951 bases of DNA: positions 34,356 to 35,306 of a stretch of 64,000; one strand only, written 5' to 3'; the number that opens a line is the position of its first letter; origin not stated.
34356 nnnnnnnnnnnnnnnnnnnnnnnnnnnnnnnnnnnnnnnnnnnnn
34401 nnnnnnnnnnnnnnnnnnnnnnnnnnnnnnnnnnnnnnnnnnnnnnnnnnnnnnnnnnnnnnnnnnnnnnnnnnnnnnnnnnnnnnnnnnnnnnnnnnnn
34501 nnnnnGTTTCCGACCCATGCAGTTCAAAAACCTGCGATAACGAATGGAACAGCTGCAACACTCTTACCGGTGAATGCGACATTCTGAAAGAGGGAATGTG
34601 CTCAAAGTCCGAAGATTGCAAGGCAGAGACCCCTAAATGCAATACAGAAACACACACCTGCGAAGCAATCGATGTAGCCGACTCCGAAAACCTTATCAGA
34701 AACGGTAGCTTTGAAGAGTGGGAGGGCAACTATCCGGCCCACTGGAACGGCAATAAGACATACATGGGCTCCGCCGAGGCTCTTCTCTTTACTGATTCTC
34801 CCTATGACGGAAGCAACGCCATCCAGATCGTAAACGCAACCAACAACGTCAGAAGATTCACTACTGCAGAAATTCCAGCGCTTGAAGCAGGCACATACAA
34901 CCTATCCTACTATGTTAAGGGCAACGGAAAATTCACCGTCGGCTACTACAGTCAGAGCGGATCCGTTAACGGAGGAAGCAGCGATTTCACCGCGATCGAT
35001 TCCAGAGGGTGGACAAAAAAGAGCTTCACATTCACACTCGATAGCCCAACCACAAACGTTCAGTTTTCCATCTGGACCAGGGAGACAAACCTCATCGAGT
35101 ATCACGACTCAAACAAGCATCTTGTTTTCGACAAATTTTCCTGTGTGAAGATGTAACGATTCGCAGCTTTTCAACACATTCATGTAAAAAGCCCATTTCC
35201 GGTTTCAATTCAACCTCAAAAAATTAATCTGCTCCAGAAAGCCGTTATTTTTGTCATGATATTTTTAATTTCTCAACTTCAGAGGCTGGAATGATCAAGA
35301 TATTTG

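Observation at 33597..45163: Expanding family of surface lipoproteins built from EGF-like, lamin-tail, OB-like and jelly-roll-like modules but with no catalytic domain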

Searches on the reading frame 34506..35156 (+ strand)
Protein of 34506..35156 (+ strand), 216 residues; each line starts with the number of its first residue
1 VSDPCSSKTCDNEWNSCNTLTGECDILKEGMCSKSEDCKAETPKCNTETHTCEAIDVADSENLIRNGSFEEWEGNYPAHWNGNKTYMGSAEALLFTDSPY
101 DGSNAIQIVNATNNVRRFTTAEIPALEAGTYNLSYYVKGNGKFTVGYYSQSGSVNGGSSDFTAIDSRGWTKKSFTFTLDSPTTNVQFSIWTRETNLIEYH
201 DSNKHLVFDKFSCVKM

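Call 22: find_related_loci(query=A1, collection=genome_contigs, flank=6000)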
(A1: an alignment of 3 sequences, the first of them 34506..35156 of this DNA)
Query A1 (216 aa) in genome_contigs; peptide patterns used: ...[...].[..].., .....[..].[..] (x = any residue, [..] = any of these).
156 stretches matched a pattern; 21 encode a relative of the query (tblastn E <= 1e-3); 21 distinct loci.
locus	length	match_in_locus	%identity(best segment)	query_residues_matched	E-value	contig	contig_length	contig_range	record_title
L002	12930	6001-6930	34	64-215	5e-22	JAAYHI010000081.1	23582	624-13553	MAG: Bacillota bacterium isolate AS09scLD_363 151817_AS09, whole genome shotgun sequence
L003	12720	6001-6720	28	3-174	5e-17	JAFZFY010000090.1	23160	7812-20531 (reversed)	MAG: Proteobacteria bacterium isolate RGIG7731 Water_buffalos_Rectum-3__c111899, whole genome shotgun sequence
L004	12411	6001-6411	32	60-194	7e-17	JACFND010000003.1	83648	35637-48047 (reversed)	MAG: Flavobacteriia bacterium isolate BROCD015 NODE_325_length_83648_cov_13.363834, whole genome shotgun sequence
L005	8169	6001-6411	33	60-194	1e-14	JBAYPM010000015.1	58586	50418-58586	MAG: Weeksellaceae bacterium isolate SO_2016_LW2_138 scaffold00788_LW138R_2016, whole genome shotgun sequence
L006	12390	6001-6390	32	60-189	2e-14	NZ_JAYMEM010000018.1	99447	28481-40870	Mesoflavibacter sp. CH_XMU1404-2 NODE_31_length_99375_cov_334.499359, whole genome shotgun sequence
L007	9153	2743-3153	30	60-194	2e-13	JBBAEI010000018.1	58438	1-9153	MAG: Weeksellaceae bacterium isolate SO_2017_LW2_150 scaffold_1212_c1_LW138R_2017, whole genome shotgun sequence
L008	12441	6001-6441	29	61-215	2e-13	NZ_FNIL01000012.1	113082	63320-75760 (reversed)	Alkalicoccus daliensis strain CGMCC 1.10369, whole genome shotgun sequence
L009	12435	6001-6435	29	60-209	8e-13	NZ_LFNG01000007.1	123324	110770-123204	Chryseobacterium koreense CCUG 49689 contig07, whole genome shotgun sequence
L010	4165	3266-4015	23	3-200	4e-12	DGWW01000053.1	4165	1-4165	MAG TPA_asm: Myxococcales bacterium UBA4248 UBA4248_contig_19266, whole genome shotgun sequence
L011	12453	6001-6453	28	58-215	4e-11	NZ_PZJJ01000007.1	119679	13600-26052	Alkalicoccus saliphilus strain 6AG scaffold7, whole genome shotgun sequence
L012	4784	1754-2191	29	58-210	5e-11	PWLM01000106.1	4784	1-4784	MAG: Bacillus sp. (in: Bacteria) isolate CSSed10_241R1 CS-Sed10-C62669, whole genome shotgun sequence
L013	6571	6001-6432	32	49-182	2e-9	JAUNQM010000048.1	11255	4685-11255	MAG: Prevotellaceae bacterium isolate S38M_St_55 NODE_1471_length_11255_cov_5.562411, whole genome shotgun sequence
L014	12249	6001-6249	35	59-142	2e-9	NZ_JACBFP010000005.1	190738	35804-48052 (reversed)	Chryseobacterium sp. R2A-55 NODE_5_length_190738_cov_9.945099, whole genome shotgun sequence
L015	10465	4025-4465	26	40-182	2e-6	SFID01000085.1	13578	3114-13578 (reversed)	MAG: Bacteroidales bacterium isolate W1P18.013 Contig1861, whole genome shotgun sequence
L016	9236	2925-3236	35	58-155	1e-5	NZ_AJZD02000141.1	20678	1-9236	Vibrio splendidus 12E03 12E03_contig_256, whole genome shotgun sequence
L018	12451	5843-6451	24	2-192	2e-5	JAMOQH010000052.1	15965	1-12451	MAG: bacterium isolate 4559-240_metabat2_scaf2bin.066 4559-240_scaffold_1932_c1, whole genome shotgun sequence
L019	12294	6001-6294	36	64-155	3e-5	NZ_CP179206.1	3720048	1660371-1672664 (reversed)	Vibrio sp. nBUS_14 chromosome 1, complete sequence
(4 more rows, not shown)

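Call 73: search_solved_structures(query=A1, max_evalue=1)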
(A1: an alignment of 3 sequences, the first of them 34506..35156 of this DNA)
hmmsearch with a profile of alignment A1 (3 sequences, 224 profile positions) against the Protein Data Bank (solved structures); distinct sequences matched with E-value up to 1: 1.
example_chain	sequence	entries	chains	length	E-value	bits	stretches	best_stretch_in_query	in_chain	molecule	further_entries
5vh1_A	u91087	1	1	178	0.029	17.3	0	37-102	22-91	Gamma S-crystallin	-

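Call 109: search_protein_families(library=pfam, proteins=[L002:5893-6669:+, L002:6703-11835:+, L004:5950-7302:+, L008:2629-6447:+, L016:2877-4493:+, L018:3137-6517:+, L003:4204-6840:+], max_evalue=0.0001)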
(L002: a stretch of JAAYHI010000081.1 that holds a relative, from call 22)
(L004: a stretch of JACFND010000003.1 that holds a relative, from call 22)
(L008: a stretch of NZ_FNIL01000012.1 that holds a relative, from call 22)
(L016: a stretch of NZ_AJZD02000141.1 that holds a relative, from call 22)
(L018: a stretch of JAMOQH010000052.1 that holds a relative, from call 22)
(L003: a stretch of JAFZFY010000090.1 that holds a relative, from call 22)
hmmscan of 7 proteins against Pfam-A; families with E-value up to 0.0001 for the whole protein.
L002:5893-6669:+ (258 aa): 1 family
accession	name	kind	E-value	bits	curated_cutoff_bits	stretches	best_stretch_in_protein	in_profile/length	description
PF02018.23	CBM_4_9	-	7.1e-09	36.6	25.9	1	37-164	4-132/136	Carbohydrate binding domain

L002:6703-11835:+ (1710 aa): 5 families
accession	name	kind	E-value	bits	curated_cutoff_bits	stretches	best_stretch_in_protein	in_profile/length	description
PF13290.12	CHB_HEX_C_1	-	2.4e-20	72.6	22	1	278-343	1-66/67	Chitobiase/beta-hexosaminidase C-terminal domain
PF13287.12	Fn3_assoc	-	6.9e-17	61.7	23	1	289-347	1-59/59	Fn3 associated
PF01336.31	tRNA_anti-codon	-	1.1e-15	57.8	27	0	96-157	1-69/75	OB-fold nucleic acid binding domain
PF18942.5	DUF5689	-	5.8e-15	56.2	28.6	1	107-261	39-216/217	Family of unknown function (DUF5689)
PF19886.4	DUF6359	-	1.2e-09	38.3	23.2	1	480-544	37-105/110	Domain of unknown function (DUF6359)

L004:5950-7302:+ (450 aa): 3 families
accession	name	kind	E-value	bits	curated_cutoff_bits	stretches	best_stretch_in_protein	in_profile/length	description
PF18962.6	Por_Secre_tail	-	3e-11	43.9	27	1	393-447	17-73/75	Secretion system C-terminal sorting domain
PF02018.23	CBM_4_9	-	8.3e-10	39.6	25.9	1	19-152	1-132/136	Carbohydrate binding domain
PF18942.5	DUF5689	-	8.5e-05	23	28.6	0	211-367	44-214/217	Family of unknown function (DUF5689)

L008:2629-6447:+ (1272 aa): 5 families
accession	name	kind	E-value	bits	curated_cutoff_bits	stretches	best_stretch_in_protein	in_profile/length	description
PF13290.12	CHB_HEX_C_1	-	3.2e-21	75.5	22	1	374-439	2-67/67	Chitobiase/beta-hexosaminidase C-terminal domain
PF13287.12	Fn3_assoc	-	6.7e-18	65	23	1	384-442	1-59/59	Fn3 associated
PF16403.11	Bact_surface_Ig-like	-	5e-16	59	27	1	1048-1117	3-71/71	Bacterial surface protein, Ig-like domain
PF19580.5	Exo_endo_phos_3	-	4.2e-09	36.3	27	1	865-992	130-254/311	Endonuclease/Exonuclease/phosphatase family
PF03372.29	Exo_endo_phos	-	8.5e-07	29.4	24.5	1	723-987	1-203/225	Endonuclease/Exonuclease/phosphatase family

L016:2877-4493:+ (538 aa): 2 families
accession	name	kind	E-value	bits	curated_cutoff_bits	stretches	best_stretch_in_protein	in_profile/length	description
PF04231.19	Endonuclease_1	-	2.8e-102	341.9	25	1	295-530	2-235/235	Endonuclease I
PF02018.23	CBM_4_9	-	4.1e-11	43.8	25.9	1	23-137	4-124/136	Carbohydrate binding domain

L018:3137-6517:+ (1126 aa): 1 family
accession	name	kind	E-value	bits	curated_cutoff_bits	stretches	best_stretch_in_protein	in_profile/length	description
PF02018.23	CBM_4_9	-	4.7e-06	27.5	25.9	1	970-1086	5-112/136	Carbohydrate binding domain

L003:4204-6840:+ (878 aa): 0 families

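Call 118: search_protein_families(library=pfam, proteins=[L006:5944-6702:+, L009:5950-6693:+, L011:2758-6459:+, L015:3107-4567:+, L019:5935-7551:+, L010:1643-4057:+, L014:5953-6696:+], max_evalue=0.0001)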
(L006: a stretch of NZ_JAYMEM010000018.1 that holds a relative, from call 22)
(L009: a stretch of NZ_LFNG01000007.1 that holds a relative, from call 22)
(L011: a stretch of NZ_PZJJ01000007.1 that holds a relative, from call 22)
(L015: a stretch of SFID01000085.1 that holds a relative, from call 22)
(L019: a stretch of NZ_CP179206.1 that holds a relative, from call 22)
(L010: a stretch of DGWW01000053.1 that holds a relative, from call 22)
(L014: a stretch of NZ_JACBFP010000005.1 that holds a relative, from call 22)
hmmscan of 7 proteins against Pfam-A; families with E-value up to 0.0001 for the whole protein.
L006:5944-6702:+ (252 aa): 2 families
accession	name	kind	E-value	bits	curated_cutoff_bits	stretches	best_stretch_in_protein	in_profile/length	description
PF18962.6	Por_Secre_tail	-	7.7e-17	61.8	27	1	182-251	1-75/75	Secretion system C-terminal sorting domain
PF02018.23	CBM_4_9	-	1.7e-05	25.6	25.9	1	22-149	2-131/136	Carbohydrate binding domain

L009:5950-6693:+ (247 aa): 2 families
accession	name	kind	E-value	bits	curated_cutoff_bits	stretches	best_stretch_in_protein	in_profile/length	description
PF02018.23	CBM_4_9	-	4.6e-12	46.9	25.9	1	19-144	1-131/136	Carbohydrate binding domain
PF18962.6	Por_Secre_tail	-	2.1e-09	38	27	1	191-244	18-74/75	Secretion system C-terminal sorting domain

L011:2758-6459:+ (1233 aa): 6 families
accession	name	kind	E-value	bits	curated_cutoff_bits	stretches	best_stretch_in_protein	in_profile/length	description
PF13287.12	Fn3_assoc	-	1.3e-20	73.7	23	1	346-404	1-59/59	Fn3 associated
PF13290.12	CHB_HEX_C_1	-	5e-20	71.7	22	1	335-399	1-65/67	Chitobiase/beta-hexosaminidase C-terminal domain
PF16403.11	Bact_surface_Ig-like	-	1.4e-14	54.3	27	1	1008-1078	2-71/71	Bacterial surface protein, Ig-like domain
PF19580.5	Exo_endo_phos_3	-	9.5e-12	45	27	1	815-952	120-253/311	Endonuclease/Exonuclease/phosphatase family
PF03372.29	Exo_endo_phos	-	1.4e-06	28.7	24.5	1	684-976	1-225/225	Endonuclease/Exonuclease/phosphatase family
PF02018.23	CBM_4_9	-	1.3e-05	26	25.9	1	1089-1208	5-124/136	Carbohydrate binding domain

L015:3107-4567:+ (486 aa): 2 families
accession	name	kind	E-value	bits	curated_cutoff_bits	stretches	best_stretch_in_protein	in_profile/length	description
PF02018.23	CBM_4_9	-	1.9e-10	41.7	25.9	1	332-463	5-131/136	Carbohydrate binding domain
PF01336.31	tRNA_anti-codon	-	5.1e-09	36.4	27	0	217-287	3-63/75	OB-fold nucleic acid binding domain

L019:5935-7551:+ (538 aa): 2 families
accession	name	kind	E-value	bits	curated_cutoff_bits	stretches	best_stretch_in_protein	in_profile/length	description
PF04231.19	Endonuclease_1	-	1.4e-101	339.6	25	1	295-530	2-235/235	Endonuclease I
PF02018.23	CBM_4_9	-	9.4e-11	42.7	25.9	1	23-136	4-123/136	Carbohydrate binding domain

L010:1643-4057:+ (804 aa): 0 families

L014:5953-6696:+ (247 aa): 2 families
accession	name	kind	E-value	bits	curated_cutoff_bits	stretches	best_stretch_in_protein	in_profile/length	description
PF02018.23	CBM_4_9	-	2.8e-10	41.2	25.9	1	19-144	1-131/136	Carbohydrate binding domain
PF18962.6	Por_Secre_tail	-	3.5e-10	40.5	27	1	188-244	16-74/75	Secretion system C-terminal sorting domain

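Call 121: search_protein_families(library=pfam, proteins=[L009:3695-4615:+, L009:4980-5705:+, L009:6869-7648:-, L009:7651-8748:-, L004:1102-2433:+, L004:2357-3412:+, L004:3442-5844:+, L004:7876-8649:-, L009:2014-3573:-, L009:8823-9677:+], max_evalue=0.0001)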
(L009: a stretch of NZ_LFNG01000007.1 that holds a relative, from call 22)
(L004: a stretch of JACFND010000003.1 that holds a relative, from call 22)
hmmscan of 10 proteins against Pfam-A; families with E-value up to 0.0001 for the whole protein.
L009:3695-4615:+ (306 aa): 3 families
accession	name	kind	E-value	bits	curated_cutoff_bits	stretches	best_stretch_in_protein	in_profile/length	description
PF06574.18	FAD_syn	-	1.3e-51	175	27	1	15-165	7-157/158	FAD synthetase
PF01687.23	Flavokinase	-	2.2e-41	141.4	19.6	1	183-303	1-122/124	Riboflavin kinase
PF01467.32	CTP_transf_like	-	8.3e-06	26.5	21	1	20-169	3-132/133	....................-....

L009:4980-5705:+ (241 aa): 3 families
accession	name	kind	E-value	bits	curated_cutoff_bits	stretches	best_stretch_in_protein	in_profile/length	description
PF13460.12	NAD_binding_10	-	1.4e-14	54.9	27.2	1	30-181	1-153/184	NAD(P)H-binding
PF01118.30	Semialdhyde_dh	-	9.6e-06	26.4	26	1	26-98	2-79/121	Semialdehyde dehydrogenase, NAD binding domain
PF01370.27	Epimerase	-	1.1e-05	25.4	20.9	1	26-140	1-124/240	NAD dependent epimerase/dehydratase family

L009:6869-7648:- (259 aa): 2 families
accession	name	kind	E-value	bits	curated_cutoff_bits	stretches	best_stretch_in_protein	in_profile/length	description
PF24481.2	CT398_CC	-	2.3e-06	28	27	1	20-195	1-179/180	CT398-like coiled coil hairpin domain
PF02591.20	Zn_ribbon_9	-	1e-05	25.9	29.1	1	211-240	4-33/33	C4-type zinc ribbon domain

L009:7651-8748:- (365 aa): 1 family
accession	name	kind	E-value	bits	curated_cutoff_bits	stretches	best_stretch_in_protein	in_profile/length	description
PF01784.24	DUF34_NIF3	-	1.4e-70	238.3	23.4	1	1-360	1-256/256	Duf34/NIF3 (NGG1p interacting factor 3)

L004:1102-2433:+ (443 aa): 2 families
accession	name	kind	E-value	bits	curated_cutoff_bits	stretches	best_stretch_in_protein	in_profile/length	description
PF01053.26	Cys_Met_Meta_PP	-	1.6e-132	442.1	27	1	7-421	1-380/381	Cys/Met metabolism PLP-dependent enzyme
PF01041.23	DegT_DnrJ_EryC1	-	1.5e-05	24.8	19.8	1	60-182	23-145/360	DegT/DnrJ/EryC1/StrS aminotransferase family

L004:2357-3412:+ (351 aa): 2 families
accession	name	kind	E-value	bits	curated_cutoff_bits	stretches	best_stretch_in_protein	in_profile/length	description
PF00561.26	Abhydrolase_1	-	2.4e-14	54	25.8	1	47-158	1-98/245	alpha/beta hydrolase fold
PF12697.13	Abhydrolase_6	-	9e-05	23.7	26.3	0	65-169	11-85/217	Alpha/beta hydrolase family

L004:3442-5844:+ (800 aa): 5 families
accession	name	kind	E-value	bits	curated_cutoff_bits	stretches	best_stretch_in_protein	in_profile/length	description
PF00696.33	AA_kinase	-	1.2e-43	149.9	24.9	1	2-270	3-234/234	Amino acid kinase family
PF00742.24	Homoserine_dh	-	1.9e-42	145.5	22.9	1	594-795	1-173/173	Homoserine dehydrogenase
PF22468.2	ACT_9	-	1e-19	70.5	27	1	304-362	3-61/61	ACT domain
PF03447.22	NAD_binding_3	-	2.5e-11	44.7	24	1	452-586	1-116/116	Homoserine dehydrogenase, NAD binding domain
PF13840.12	ACT_7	-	4.1e-09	36.6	27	1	297-360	4-65/65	ACT domain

L004:7876-8649:- (257 aa): 5 families
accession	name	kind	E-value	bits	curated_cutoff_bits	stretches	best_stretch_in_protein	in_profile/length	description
PF00561.26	Abhydrolase_1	-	3.3e-21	76.5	25.8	1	16-244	2-245/245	alpha/beta hydrolase fold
PF12697.13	Abhydrolase_6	-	2.5e-15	58.1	26.3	1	18-249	2-216/217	Alpha/beta hydrolase family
PF12146.15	Hydrolase_4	-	1.1e-11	44.9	27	1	15-209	5-202/239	Serine aminopeptidase, S33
PF00975.26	Thioesterase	-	1.4e-05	25.9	26.4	1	18-91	4-78/226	Thioesterase domain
PF07819.20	PGAP1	-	2e-05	24.9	24.3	0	18-139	8-158/233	PGAP1-like alpha/beta domain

L009:2014-3573:- (519 aa): 3 families
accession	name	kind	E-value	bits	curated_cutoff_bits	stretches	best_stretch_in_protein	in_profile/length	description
PF00006.31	ATP-synt_ab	-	5.4e-65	219.4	29.5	1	152-396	1-213/213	ATP synthase alpha/beta family, nucleotide-binding domain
PF02874.29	ATP-synt_ab_N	-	3.3e-20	72.8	20.9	1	26-94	1-68/69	ATP synthase alpha/beta family, beta-barrel domain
PF22919.1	ATP-synt_VA_C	-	8.4e-17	61.5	24.7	1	401-490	5-97/101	C-terminal domain of V and A type ATP synthase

L009:8823-9677:+ (284 aa): 2 families
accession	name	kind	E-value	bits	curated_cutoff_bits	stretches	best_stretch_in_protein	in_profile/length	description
PF00520.37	Ion_trans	-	1.8e-30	106.3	25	1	31-232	2-224/241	Ion transport protein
PF07885.22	Ion_trans_2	-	8.7e-16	58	22.5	1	166-232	3-68/79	Ion channel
